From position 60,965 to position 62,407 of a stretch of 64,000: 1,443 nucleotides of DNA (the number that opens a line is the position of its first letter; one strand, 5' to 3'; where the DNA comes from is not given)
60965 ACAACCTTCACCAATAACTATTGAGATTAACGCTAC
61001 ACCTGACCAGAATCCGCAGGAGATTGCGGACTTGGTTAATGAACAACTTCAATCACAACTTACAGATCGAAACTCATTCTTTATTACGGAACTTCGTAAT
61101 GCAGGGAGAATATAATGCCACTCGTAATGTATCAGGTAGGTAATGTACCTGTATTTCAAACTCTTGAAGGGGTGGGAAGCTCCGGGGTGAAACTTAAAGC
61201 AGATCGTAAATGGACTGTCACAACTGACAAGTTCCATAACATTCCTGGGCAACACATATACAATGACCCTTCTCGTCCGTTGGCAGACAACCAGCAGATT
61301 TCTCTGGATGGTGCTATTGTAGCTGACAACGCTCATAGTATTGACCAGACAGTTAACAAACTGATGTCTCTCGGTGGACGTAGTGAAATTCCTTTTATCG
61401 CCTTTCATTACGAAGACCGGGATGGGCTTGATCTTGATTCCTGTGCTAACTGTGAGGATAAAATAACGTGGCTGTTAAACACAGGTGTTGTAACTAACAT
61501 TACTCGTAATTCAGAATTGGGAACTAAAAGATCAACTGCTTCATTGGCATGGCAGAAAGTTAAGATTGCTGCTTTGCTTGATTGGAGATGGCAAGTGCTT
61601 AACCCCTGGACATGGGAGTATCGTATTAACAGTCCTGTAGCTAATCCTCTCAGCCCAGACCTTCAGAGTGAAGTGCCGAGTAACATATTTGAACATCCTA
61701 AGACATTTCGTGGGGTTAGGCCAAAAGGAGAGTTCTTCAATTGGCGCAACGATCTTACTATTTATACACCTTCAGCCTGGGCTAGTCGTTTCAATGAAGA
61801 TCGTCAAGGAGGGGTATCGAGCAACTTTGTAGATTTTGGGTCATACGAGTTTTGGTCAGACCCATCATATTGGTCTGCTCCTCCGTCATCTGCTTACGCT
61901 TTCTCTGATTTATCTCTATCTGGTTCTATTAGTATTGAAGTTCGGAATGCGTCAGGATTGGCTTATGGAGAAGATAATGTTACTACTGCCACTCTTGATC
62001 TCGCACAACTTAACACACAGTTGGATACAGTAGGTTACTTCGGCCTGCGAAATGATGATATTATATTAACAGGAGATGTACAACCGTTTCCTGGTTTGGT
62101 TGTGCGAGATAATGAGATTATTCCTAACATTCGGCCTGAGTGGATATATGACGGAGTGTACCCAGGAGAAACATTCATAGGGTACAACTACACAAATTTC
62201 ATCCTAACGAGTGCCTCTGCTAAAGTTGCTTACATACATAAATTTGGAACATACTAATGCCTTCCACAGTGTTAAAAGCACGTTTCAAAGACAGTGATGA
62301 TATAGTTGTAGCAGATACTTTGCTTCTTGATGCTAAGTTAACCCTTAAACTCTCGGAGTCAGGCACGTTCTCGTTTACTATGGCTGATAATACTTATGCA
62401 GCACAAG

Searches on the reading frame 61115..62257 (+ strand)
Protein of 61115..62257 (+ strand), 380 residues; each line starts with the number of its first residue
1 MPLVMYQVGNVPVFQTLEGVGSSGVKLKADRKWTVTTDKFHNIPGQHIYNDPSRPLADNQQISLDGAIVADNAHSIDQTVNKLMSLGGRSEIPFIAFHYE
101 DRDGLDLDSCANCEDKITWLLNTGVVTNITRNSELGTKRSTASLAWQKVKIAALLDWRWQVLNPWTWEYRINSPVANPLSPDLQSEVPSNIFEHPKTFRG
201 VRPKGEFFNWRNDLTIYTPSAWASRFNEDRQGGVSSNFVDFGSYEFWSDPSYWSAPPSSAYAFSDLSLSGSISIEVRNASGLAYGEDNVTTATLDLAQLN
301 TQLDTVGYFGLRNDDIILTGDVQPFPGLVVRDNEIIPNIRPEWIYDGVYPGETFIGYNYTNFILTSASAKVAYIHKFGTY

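Call 30: find_encoding_contigs(protein=window:61115-62257:+, flank=10000, max_places=4)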
Protein window:61115-62257:+ (380 aa): 3 contigs read that carry it; 3 places shown.
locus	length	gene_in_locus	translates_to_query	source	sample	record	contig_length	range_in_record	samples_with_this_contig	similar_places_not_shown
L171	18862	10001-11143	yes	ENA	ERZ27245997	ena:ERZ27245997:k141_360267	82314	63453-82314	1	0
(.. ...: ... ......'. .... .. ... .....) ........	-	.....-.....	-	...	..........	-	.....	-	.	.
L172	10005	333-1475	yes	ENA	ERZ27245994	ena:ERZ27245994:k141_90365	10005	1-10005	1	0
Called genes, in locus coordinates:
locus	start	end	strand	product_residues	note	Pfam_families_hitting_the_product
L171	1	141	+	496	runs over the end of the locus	-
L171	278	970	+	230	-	-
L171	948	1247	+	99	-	-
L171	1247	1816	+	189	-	-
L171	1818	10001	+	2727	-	PF10145:PhageMin_Tail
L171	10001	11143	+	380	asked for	-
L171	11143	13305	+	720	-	PF21683:GpP-like_1st (faint)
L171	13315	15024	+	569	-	-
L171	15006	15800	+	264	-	-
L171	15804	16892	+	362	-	-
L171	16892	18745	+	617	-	-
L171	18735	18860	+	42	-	?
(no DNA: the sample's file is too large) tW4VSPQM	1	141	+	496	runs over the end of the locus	-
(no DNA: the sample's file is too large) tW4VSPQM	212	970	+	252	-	-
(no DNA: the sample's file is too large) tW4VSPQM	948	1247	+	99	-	-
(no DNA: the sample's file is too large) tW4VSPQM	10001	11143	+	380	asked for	-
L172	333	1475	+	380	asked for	-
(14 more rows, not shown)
